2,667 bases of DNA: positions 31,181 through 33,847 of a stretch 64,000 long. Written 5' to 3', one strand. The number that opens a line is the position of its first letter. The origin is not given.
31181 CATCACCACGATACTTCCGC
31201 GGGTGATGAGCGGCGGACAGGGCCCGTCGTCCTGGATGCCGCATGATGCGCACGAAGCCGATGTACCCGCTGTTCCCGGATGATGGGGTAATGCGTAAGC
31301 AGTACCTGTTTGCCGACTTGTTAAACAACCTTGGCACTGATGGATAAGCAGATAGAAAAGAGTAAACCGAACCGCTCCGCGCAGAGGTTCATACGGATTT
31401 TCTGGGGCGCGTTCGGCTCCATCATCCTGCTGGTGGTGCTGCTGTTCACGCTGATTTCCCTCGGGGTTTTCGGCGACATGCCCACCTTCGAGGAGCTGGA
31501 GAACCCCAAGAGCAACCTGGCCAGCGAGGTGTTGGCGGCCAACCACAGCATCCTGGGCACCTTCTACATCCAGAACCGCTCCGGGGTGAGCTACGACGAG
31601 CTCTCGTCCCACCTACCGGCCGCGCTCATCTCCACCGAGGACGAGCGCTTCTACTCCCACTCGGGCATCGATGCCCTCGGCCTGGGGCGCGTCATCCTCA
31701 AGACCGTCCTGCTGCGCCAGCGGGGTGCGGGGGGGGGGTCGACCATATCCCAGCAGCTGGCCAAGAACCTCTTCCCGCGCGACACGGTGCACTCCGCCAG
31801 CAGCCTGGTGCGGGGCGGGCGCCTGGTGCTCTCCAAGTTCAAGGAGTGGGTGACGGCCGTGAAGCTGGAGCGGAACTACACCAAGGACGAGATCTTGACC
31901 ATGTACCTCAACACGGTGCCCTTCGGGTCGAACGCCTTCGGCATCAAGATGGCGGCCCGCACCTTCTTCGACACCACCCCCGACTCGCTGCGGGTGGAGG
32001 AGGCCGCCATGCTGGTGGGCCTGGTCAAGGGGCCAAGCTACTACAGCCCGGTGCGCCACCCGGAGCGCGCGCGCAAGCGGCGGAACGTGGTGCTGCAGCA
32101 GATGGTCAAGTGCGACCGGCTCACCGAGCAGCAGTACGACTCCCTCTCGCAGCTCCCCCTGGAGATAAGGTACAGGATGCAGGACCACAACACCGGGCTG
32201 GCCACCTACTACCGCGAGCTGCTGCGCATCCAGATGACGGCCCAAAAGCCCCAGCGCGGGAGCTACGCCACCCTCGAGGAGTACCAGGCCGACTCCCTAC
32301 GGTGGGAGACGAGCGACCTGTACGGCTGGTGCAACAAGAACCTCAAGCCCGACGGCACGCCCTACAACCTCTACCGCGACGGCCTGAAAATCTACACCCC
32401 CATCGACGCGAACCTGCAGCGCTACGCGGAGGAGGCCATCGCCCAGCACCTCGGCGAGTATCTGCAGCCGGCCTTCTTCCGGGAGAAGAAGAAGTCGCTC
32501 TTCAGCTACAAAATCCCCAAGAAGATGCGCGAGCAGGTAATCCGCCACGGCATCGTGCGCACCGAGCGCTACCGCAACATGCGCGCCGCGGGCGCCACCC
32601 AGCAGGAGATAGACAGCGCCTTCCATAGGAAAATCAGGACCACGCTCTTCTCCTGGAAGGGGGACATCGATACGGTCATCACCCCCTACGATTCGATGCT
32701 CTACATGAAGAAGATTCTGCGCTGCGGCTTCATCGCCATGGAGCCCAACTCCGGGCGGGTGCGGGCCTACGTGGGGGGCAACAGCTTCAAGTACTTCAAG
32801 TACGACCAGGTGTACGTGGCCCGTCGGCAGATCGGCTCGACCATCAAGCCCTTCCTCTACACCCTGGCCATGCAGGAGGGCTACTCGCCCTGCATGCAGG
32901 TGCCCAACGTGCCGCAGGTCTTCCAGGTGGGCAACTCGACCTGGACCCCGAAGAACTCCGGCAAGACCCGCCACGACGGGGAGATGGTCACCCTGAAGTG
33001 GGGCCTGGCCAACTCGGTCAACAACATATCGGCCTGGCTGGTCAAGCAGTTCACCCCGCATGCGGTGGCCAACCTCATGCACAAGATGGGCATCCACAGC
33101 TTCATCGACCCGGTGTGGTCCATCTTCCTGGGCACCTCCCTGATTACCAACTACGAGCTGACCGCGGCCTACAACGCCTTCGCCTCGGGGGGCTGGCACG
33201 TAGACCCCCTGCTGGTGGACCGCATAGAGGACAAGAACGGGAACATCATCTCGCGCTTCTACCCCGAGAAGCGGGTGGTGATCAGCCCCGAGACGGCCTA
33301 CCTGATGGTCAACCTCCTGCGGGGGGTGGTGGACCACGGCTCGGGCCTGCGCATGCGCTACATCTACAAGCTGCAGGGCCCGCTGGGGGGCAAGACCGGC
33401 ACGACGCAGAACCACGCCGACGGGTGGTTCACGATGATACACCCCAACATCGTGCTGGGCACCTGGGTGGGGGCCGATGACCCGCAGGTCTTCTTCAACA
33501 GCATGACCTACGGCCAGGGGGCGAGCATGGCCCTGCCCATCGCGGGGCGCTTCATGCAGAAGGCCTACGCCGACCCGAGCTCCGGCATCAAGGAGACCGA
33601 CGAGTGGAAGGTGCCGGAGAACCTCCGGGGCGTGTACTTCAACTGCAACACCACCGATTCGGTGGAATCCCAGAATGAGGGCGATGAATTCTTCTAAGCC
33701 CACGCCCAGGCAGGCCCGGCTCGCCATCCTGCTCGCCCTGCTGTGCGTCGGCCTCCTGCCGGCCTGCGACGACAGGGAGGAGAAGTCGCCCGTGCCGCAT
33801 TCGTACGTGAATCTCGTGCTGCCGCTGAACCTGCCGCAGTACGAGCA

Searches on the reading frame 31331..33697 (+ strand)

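Call 7: search_protein_families(library=pfam, proteins=[window:31331-33697:+], max_evalue=0.001)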
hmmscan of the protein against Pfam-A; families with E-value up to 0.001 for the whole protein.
window:31331-33697:+ (788 aa): 2 families
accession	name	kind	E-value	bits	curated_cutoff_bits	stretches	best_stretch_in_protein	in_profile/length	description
PF00912.28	Transgly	-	1.9e-56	190.7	27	1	75-258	5-177/178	Transglycosylase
PF00905.27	Transpeptidase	-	7.3e-23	81.7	22.1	1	467-740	3-292/299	Penicillin binding protein transpeptidase domain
